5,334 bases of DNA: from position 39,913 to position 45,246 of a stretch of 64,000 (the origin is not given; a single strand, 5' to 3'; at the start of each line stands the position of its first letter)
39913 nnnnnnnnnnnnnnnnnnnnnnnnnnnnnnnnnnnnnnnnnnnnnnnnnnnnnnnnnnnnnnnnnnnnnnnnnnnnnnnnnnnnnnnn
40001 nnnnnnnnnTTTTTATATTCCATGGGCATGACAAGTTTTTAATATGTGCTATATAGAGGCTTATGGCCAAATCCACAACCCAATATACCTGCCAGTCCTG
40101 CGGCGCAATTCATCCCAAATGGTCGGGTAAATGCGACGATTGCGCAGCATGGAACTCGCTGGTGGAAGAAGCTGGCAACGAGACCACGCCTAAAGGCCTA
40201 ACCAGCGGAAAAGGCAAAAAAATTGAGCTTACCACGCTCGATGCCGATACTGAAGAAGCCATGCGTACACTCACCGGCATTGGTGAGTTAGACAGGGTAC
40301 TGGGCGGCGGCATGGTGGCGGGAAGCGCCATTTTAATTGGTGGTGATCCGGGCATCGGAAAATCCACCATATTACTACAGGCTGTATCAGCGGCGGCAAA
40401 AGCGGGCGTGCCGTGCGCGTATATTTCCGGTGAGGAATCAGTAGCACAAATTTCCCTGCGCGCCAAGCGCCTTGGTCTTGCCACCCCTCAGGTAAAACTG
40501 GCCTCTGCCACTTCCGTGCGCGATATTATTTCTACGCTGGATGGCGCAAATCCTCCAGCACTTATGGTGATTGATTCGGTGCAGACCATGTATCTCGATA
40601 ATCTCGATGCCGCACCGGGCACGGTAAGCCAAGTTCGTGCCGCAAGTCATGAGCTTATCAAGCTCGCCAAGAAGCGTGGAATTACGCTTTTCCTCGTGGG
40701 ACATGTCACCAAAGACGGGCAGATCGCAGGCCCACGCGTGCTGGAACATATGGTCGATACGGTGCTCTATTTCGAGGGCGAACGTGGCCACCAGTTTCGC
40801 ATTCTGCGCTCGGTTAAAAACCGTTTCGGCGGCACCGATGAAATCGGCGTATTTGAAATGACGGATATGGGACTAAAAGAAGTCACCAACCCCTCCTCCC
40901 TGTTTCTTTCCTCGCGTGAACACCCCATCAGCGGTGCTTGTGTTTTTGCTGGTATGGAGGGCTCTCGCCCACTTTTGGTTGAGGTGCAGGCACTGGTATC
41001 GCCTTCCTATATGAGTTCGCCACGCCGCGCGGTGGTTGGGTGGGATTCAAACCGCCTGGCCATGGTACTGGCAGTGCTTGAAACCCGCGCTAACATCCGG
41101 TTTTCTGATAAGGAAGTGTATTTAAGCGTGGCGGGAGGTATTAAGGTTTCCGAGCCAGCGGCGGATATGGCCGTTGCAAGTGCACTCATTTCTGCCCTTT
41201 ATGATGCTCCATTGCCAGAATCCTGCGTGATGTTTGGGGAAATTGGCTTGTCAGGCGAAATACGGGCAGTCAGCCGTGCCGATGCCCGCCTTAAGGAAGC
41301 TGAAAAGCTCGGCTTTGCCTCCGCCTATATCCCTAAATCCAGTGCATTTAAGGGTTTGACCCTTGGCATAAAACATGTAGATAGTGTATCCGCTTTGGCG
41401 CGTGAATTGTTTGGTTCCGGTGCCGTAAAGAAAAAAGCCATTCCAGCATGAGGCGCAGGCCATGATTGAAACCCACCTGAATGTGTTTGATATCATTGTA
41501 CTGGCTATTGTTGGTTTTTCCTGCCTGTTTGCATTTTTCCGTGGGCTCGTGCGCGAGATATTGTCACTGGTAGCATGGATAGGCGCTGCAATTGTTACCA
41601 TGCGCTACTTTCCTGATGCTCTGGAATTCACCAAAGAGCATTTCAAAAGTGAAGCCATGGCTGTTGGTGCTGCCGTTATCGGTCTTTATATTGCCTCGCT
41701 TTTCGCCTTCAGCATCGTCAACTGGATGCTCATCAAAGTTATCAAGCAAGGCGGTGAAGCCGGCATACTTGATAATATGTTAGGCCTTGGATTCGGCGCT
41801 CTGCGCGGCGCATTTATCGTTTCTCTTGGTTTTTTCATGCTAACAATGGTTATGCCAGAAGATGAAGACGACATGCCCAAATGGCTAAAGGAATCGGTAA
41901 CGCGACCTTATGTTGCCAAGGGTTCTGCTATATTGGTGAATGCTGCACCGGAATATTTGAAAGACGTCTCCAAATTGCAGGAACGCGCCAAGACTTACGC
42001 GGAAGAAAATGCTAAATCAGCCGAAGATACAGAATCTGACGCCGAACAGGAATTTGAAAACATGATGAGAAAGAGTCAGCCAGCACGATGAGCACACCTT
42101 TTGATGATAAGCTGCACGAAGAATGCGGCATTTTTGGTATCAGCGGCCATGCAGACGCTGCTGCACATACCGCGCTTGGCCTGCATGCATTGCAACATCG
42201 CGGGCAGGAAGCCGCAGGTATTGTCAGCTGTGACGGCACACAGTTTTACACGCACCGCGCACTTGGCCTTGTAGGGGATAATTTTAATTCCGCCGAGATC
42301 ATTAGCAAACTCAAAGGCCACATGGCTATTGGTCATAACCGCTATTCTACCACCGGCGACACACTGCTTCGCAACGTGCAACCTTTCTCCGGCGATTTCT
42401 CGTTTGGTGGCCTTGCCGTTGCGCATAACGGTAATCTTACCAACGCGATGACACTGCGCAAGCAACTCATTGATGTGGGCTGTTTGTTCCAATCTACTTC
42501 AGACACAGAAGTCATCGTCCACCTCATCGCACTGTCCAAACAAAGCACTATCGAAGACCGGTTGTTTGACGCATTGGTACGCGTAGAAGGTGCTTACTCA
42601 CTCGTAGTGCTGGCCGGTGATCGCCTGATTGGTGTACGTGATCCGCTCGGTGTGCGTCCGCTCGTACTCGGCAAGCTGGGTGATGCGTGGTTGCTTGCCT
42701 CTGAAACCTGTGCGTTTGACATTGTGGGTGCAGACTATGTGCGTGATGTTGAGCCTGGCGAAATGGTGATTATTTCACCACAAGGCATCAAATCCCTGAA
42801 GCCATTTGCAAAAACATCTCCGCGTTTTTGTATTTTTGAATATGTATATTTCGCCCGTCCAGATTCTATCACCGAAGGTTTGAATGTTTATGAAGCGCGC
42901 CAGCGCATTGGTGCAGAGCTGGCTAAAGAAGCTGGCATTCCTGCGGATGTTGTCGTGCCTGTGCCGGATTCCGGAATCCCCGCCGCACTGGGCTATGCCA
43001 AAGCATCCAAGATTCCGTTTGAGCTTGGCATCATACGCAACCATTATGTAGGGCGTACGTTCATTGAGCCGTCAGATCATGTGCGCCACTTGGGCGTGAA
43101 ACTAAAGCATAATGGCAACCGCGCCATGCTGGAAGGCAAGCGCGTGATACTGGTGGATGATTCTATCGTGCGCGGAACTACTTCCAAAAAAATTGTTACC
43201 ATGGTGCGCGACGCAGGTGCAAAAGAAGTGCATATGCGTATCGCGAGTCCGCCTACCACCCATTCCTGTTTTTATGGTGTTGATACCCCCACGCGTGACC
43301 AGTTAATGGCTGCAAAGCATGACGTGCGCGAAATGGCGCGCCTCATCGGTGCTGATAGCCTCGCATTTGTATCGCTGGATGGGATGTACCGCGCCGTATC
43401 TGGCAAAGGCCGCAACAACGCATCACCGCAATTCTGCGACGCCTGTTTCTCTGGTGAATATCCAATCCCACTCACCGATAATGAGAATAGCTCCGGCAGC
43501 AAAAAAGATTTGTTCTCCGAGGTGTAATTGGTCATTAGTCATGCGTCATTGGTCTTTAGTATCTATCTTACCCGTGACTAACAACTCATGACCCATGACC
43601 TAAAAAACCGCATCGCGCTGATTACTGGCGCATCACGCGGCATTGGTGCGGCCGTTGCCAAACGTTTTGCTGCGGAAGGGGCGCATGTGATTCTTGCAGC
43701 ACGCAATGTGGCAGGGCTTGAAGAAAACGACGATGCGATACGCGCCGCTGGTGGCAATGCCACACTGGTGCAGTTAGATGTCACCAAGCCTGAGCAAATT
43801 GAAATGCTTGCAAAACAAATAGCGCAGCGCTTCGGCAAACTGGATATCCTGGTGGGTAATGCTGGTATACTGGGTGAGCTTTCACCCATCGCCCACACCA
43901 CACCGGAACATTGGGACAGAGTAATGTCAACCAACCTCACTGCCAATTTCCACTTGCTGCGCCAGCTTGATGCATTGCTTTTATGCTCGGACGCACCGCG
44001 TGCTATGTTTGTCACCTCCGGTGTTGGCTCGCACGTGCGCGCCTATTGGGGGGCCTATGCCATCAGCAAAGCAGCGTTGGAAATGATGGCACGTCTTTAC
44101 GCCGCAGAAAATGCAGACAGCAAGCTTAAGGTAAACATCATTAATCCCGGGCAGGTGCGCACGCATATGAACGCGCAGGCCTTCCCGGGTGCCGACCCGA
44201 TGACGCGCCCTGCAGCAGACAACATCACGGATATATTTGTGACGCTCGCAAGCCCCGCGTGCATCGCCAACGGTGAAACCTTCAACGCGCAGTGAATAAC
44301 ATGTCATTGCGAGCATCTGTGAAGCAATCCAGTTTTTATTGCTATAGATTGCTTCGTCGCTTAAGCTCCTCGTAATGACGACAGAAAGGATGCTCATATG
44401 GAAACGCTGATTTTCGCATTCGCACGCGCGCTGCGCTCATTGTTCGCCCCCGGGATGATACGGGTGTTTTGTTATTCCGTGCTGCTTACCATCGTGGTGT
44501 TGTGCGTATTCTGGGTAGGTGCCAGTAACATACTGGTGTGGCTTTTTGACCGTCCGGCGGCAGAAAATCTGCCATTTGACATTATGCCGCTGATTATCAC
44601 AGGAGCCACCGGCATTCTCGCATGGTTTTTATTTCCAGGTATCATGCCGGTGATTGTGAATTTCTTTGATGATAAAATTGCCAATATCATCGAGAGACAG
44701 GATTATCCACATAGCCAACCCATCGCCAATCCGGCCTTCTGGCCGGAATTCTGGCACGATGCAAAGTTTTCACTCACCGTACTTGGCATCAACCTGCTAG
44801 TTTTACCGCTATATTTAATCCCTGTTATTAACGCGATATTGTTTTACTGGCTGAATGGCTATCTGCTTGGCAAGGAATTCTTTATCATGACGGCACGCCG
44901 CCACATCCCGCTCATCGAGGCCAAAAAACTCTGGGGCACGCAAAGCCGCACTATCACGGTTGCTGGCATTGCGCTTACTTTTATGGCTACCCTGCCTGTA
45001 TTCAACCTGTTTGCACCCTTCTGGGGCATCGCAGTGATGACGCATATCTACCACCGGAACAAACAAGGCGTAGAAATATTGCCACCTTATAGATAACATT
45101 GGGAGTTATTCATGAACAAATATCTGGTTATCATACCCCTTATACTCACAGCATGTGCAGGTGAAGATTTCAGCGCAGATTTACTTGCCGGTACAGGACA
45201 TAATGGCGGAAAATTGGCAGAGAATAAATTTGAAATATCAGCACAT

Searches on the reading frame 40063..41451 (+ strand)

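Call 58: search_protein_families(library=pfam, proteins=[window:40063-41451:+], max_evalue=0.00001)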
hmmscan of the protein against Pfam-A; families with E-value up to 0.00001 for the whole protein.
window:40063-41451:+ (462 aa): 4 families
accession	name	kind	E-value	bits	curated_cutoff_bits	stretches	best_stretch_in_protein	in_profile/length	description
PF06745.19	ATPase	-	1e-17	64.8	26.6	1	71-145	3-78/231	KaiC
PF13481.12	AAA_25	-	8.4e-13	48.8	27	1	75-220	21-195/195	AAA domain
PF18073.7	Zn_ribbon_LapB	-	3.6e-10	39.8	25.7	1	8-35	1-28/28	Rubredoxin metal binding domain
PF13541.12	ChlI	-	1.2e-06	28.9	27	1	339-426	33-120/121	Subunit ChlI of Mg-chelatase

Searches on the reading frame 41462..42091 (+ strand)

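Call 58: search_protein_families(library=pfam, proteins=[window:41462-42091:+], max_evalue=0.00001)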
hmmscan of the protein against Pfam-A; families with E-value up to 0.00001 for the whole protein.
window:41462-42091:+ (209 aa): 1 family
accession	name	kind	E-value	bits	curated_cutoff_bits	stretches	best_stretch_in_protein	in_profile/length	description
PF02674.22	Colicin_V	-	2.8e-32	112.1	29.3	1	9-153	1-141/144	Colicin V production protein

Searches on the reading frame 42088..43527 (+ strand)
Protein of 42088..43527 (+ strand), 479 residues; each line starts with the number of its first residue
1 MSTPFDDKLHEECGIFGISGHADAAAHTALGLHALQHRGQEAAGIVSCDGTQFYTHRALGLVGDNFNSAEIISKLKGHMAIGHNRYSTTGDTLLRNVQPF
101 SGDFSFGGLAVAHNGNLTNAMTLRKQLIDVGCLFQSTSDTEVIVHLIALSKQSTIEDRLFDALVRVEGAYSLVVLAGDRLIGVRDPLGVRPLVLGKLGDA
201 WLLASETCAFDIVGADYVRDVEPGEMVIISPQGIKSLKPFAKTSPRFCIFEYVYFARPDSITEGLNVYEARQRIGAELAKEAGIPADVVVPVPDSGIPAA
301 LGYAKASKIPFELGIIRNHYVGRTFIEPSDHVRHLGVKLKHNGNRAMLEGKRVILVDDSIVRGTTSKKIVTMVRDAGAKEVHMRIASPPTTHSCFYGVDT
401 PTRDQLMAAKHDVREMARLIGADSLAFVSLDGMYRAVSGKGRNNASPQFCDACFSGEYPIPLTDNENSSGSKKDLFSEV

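Call 58: search_protein_families(library=pfam, proteins=[window:42088-43527:+], max_evalue=0.00001)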
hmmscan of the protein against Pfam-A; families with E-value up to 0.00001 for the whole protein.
window:42088-43527:+ (479 aa): 4 families
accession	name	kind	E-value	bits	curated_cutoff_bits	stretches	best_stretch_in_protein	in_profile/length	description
PF13522.11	GATase_6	-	1.5e-18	67.5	27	1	76-206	9-130/130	Glutamine amidotransferase domain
PF13537.11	GATase_7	-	9.1e-18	64.9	25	1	84-210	2-121/123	Glutamine amidotransferase domain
PF00156.33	Pribosyltran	-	5e-08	32.8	26.3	1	260-382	4-119/158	Phosphoribosyl transferase domain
PF13230.11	GATase_4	-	2.3e-06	27.2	23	1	23-122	10-116/272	Glutamine amidotransferases class-II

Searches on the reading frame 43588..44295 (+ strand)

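Call 58: search_protein_families(library=pfam, proteins=[window:43588-44295:+], max_evalue=0.00001)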
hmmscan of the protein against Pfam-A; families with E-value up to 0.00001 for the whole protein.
window:43588-44295:+ (235 aa): 4 families
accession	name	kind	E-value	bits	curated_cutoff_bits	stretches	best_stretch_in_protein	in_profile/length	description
PF00106.31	adh_short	-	3.7e-49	167.3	26.6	1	9-199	2-191/195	short chain dehydrogenase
PF13561.12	adh_short_C2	-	2e-41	142.6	27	1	14-211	1-196/236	Enoyl-(Acyl carrier protein) reductase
PF08659.16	KR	-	1.1e-13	51.9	22.6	1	11-173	4-165/180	KR domain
PF01370.27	Epimerase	-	9.3e-07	28.9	20.9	0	10-77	1-62/240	NAD dependent epimerase/dehydratase family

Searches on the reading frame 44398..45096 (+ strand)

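Call 111: search_protein_families(library=pfam, proteins=[window:44398-45096:+], max_evalue=0.00001)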
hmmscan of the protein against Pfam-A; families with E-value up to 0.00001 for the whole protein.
window:44398-45096:+ (232 aa): 1 family
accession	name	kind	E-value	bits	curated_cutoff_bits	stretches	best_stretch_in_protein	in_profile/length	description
PF07264.17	EI24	-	1.1e-22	81.6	32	1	7-207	1-199/199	Sulfate transporter CysZ/Etoposide-induced protein 2.4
